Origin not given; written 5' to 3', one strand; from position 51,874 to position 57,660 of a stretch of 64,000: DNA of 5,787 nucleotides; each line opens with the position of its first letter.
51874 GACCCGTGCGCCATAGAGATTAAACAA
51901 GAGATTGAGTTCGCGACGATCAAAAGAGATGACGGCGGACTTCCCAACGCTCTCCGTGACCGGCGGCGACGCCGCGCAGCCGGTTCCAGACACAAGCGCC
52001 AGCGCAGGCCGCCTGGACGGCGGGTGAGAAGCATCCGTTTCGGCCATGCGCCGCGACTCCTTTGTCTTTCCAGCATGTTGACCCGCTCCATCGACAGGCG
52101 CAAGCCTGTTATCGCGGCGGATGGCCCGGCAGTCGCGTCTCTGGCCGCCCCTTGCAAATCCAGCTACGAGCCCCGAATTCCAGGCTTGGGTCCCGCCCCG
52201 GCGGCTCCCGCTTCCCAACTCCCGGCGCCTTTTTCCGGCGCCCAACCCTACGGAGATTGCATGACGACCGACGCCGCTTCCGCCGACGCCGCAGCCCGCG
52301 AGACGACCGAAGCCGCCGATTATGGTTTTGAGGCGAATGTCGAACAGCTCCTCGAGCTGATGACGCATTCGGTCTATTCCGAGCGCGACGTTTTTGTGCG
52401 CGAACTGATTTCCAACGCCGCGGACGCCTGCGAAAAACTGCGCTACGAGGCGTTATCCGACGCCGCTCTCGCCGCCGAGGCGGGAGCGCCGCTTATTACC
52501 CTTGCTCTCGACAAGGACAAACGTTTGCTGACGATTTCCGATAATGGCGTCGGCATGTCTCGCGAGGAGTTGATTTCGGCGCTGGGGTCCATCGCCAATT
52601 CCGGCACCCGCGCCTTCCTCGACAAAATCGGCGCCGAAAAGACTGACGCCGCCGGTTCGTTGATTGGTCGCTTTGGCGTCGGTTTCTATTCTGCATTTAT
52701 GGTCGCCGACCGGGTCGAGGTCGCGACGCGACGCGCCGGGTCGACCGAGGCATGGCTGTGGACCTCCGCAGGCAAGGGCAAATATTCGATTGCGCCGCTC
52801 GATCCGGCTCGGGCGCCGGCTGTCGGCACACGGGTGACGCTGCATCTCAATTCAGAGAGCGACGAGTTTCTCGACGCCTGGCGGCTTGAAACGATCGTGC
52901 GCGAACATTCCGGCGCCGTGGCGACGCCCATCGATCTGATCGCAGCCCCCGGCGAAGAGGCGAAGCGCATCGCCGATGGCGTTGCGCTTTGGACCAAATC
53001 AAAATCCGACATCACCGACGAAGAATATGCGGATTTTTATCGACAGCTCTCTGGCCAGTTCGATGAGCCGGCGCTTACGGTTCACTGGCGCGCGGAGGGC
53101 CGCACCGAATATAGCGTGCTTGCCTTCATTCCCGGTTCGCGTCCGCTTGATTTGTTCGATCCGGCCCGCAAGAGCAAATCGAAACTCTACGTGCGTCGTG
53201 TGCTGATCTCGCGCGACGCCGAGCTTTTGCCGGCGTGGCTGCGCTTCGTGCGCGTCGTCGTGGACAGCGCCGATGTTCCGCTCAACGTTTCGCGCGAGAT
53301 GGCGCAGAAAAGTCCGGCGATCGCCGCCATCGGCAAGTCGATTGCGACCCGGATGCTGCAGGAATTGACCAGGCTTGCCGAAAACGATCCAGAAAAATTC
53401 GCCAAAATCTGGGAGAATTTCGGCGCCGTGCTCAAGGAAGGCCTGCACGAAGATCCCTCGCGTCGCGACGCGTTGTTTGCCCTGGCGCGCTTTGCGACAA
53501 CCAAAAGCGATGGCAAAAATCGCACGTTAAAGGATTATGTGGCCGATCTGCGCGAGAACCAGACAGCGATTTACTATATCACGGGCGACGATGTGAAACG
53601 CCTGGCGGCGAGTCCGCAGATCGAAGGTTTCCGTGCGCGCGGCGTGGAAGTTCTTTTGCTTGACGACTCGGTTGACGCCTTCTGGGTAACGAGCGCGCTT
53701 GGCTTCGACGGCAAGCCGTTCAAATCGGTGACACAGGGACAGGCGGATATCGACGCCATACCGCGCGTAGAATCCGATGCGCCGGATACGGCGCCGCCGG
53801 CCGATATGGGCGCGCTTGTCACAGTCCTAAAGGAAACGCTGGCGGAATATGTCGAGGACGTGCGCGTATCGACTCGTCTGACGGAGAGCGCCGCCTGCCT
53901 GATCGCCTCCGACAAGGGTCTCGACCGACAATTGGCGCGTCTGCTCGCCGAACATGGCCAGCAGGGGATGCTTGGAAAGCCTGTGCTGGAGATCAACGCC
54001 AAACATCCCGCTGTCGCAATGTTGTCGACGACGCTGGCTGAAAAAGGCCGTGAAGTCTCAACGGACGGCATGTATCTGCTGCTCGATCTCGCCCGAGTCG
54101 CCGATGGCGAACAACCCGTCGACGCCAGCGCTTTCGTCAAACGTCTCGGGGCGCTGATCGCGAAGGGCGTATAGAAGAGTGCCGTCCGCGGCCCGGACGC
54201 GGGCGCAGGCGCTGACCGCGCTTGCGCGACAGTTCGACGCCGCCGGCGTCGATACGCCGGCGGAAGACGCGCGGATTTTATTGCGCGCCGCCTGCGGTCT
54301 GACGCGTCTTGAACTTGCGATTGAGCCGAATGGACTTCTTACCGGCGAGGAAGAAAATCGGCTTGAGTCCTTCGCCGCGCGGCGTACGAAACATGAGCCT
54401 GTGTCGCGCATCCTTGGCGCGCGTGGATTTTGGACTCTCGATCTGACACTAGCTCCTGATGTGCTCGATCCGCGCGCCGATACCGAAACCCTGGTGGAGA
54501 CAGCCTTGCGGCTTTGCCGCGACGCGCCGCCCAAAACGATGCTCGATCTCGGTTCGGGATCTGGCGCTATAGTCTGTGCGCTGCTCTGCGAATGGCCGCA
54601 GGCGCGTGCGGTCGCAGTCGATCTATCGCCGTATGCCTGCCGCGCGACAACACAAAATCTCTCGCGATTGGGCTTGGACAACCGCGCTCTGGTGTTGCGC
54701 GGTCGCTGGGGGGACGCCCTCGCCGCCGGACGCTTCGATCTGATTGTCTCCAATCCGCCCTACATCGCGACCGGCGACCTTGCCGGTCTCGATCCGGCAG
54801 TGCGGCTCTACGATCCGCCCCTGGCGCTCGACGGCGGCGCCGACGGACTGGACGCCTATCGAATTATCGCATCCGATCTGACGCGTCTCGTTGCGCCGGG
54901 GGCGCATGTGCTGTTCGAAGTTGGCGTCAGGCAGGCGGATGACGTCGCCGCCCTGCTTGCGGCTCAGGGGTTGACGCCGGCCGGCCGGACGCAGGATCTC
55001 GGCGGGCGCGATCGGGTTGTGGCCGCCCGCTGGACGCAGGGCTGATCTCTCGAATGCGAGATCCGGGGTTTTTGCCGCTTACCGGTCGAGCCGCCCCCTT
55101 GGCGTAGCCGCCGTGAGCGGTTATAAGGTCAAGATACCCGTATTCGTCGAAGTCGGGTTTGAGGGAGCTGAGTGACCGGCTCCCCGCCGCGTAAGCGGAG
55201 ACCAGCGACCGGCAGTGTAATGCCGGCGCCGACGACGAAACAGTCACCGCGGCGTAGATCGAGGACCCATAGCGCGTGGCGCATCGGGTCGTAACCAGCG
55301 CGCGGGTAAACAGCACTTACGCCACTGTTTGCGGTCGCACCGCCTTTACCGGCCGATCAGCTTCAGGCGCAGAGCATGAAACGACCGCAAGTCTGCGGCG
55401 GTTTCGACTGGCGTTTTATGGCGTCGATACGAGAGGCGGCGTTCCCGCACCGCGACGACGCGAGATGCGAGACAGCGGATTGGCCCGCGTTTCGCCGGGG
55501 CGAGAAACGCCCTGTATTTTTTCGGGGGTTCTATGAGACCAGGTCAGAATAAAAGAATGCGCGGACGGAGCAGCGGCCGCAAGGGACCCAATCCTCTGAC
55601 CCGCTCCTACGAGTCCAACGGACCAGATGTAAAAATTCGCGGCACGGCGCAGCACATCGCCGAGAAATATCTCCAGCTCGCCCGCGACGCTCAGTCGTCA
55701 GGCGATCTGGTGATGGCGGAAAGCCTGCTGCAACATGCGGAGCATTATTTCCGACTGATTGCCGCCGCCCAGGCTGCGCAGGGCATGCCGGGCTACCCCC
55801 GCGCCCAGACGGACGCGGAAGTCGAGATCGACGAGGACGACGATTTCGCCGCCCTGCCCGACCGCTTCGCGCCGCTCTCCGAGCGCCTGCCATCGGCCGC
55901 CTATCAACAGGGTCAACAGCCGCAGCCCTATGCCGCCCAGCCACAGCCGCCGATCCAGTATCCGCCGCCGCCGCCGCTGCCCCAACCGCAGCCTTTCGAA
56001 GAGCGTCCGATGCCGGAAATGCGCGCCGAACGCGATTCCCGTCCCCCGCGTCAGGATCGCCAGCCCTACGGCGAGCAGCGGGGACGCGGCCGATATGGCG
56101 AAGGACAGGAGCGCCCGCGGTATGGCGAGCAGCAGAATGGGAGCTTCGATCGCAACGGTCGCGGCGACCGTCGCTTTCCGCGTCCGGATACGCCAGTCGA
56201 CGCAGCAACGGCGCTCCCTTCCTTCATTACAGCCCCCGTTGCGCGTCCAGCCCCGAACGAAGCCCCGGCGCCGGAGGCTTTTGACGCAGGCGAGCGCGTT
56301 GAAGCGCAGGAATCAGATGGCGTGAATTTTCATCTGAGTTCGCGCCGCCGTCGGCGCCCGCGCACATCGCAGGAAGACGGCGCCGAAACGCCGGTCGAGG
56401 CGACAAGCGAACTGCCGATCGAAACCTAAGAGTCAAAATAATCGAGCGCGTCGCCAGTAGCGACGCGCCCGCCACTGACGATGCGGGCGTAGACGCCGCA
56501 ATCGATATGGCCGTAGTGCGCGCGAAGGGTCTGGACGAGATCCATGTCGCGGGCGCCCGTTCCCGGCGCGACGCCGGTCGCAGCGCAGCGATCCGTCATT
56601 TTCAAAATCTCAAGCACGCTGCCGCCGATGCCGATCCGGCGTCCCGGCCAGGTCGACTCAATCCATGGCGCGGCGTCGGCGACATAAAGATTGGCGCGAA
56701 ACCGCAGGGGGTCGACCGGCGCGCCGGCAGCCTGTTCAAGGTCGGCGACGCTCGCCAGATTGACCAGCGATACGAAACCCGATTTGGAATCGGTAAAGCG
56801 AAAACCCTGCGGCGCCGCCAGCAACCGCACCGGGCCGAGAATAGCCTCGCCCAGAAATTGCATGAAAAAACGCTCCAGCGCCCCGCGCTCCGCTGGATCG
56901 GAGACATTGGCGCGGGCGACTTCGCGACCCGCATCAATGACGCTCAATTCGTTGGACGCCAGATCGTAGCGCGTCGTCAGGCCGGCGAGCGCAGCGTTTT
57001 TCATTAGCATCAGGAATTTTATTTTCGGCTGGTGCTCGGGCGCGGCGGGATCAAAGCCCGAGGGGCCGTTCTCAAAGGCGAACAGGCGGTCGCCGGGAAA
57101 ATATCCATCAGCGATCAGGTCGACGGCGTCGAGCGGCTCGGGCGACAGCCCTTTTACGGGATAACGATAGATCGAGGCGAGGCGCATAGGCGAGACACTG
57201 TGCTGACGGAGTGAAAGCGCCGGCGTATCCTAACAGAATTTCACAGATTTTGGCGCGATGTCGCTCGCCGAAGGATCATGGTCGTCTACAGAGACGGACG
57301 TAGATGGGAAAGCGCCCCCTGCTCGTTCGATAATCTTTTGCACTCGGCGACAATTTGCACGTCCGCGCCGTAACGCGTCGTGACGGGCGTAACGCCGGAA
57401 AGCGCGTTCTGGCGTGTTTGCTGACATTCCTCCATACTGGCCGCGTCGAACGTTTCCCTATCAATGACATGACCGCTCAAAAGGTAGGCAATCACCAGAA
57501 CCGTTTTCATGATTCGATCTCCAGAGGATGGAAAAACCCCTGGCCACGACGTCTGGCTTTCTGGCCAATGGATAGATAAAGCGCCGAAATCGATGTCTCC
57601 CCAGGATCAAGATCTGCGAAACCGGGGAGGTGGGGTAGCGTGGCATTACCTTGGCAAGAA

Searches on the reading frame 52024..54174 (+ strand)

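Call 17: search_protein_families(library=pfam, proteins=[window:52024-54174:+])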
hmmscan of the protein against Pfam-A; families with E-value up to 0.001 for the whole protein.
window:52024-54174:+ (716 aa): 3 families
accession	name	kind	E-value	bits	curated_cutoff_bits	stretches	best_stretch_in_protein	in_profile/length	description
PF00183.23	HSP90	-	6.5e-96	322.8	24.4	1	312-715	78-489/518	Hsp90 protein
PF13589.12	HATPase_c_3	-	4.4e-10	40.2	25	1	125-246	7-103/137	Histidine kinase-, DNA gyrase B-, and HSP90-like ATPase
PF02518.31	HATPase_c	-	2.9e-05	24.9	26.4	1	125-276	10-108/111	Histidine kinase-, DNA gyrase B-, and HSP90-like ATPase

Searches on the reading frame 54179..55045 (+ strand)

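Call 17: search_protein_families(library=pfam, proteins=[window:54179-55045:+])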
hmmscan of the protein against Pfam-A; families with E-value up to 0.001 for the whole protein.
window:54179-55045:+ (288 aa): 9 families
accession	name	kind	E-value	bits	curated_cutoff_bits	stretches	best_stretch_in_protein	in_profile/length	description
PF17827.6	PrmC_N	-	1.2e-16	61.4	23.4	1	10-80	1-71/71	PrmC N-terminal domain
PF05175.20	MTS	-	3e-11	43.7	23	1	117-197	31-110/170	Methyltransferase small domain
PF13649.12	Methyltransf_25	-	1e-06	29.8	27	1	122-192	2-71/97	Methyltransferase domain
PF13847.12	Methyltransf_31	-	1.4e-06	28.5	27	1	119-193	5-82/145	Methyltransferase domain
PF08242.18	Methyltransf_12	-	1.9e-06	28.9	30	1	122-192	1-72/98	Methyltransferase domain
PF03602.21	Cons_hypoth95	-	5.9e-06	26.5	24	1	117-197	41-125/182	Conserved hypothetical protein 95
PF06325.19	PrmA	-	2.7e-05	24.3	22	1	117-192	161-233/296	Ribosomal protein L11 methyltransferase (PrmA)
PF13489.12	Methyltransf_23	-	7.1e-05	23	27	0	114-192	19-88/164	Methyltransferase domain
PF08241.18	Methyltransf_11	-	8.8e-05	23.5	21.2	1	122-192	1-67/95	Methyltransferase domain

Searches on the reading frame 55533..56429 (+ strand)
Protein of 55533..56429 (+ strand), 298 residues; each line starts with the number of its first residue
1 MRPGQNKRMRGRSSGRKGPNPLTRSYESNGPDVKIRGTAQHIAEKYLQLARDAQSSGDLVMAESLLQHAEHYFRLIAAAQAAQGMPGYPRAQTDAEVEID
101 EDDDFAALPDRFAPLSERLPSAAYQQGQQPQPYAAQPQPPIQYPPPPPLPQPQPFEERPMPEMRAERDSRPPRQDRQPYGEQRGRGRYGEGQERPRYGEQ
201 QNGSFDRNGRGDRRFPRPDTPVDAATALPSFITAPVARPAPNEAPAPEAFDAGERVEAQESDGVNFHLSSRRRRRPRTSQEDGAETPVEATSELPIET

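Call 17: search_protein_families(library=pfam, proteins=[window:55533-56429:+])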
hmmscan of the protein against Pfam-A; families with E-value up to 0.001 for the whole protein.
window:55533-56429:+ (298 aa): 1 family
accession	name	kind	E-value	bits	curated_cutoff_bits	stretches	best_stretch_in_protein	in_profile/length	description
PF13763.11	DUF4167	-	6.9e-32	110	25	1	8-81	4-77/78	Domain of unknown function (DUF4167)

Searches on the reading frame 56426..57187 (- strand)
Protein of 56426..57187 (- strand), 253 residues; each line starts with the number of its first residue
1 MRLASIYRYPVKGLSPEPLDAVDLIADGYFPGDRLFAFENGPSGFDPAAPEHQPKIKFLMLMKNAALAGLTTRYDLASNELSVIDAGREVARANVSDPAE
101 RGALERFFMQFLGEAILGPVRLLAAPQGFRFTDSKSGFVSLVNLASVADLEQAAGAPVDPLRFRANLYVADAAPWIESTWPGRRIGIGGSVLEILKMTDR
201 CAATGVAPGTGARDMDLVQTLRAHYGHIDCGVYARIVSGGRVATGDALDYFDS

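Call 17: search_protein_families(library=pfam, proteins=[window:56426-57187:-])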
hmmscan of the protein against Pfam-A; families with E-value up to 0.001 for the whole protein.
window:56426-57187:- (253 aa): 2 families
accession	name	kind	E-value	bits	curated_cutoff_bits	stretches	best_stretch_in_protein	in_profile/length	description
PF03473.23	MOSC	-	4.8e-16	59.3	22.7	1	139-248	12-119/120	MOSC domain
PF03476.21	MOSC_N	-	9.1e-06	26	25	1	2-96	3-83/119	MOSC N-terminal beta barrel domain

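Call 18: find_encoding_contigs(protein=window:56426-57187:-, flank=3000, max_places=6)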
Protein window:56426-57187:- (253 aa): 4 contigs read that carry it; 4 places shown.
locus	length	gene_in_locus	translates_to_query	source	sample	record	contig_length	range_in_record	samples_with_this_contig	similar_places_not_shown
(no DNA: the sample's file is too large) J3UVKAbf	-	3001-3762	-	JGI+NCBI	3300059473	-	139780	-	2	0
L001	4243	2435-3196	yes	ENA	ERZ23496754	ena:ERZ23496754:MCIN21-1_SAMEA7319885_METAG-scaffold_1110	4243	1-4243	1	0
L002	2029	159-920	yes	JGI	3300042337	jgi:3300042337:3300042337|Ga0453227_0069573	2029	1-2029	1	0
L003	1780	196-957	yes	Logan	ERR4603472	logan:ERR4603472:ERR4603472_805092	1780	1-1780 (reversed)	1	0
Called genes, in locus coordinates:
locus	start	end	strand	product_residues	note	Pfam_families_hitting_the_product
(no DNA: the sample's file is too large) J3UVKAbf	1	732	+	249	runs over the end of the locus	PF00994:MoCF_biosynth, PF24102:FLAD1_M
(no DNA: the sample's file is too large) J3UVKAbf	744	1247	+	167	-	PF00156:Pribosyltran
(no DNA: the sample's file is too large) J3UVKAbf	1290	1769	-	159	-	PF09339:HTH_IclR (weak), PF25213:HVO_A0261_N (weak)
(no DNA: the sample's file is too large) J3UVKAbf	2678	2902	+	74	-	-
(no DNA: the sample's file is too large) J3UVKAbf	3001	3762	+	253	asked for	PF03476:MOSC_N (weak), PF03473:MOSC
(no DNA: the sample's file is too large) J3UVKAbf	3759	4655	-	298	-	PF13763:DUF4167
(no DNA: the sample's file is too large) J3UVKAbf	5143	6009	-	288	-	PF03602:Cons_hypoth95 (faint), PF17827:PrmC_N, PF05175:MTS, PF13847:Methyltransf_31 (weak), PF08242:Methyltransf_12 (weak), PF13649:Methyltransf_25 (weak)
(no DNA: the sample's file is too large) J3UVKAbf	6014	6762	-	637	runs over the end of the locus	PF13589:HATPase_c_3, PF02518:HATPase_c (faint), PF00183:HSP90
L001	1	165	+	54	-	?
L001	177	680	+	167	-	PF00156:Pribosyltran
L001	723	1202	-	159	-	PF09339:HTH_IclR (weak), PF25213:HVO_A0261_N (weak)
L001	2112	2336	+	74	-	-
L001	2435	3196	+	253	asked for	PF03476:MOSC_N (weak), PF03473:MOSC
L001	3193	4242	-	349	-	?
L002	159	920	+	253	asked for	PF03476:MOSC_N (weak), PF03473:MOSC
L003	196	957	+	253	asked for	PF03476:MOSC_N (weak), PF03473:MOSC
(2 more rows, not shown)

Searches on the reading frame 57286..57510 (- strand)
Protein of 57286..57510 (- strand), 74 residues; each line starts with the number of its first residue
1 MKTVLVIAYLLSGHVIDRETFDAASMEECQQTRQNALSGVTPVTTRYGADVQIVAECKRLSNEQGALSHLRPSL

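Call 64: search_protein_families(library=pfam, proteins=[window:57286-57510:-], max_evalue=1)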
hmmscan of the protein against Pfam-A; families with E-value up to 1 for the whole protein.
window:57286-57510:- (74 aa): 0 families
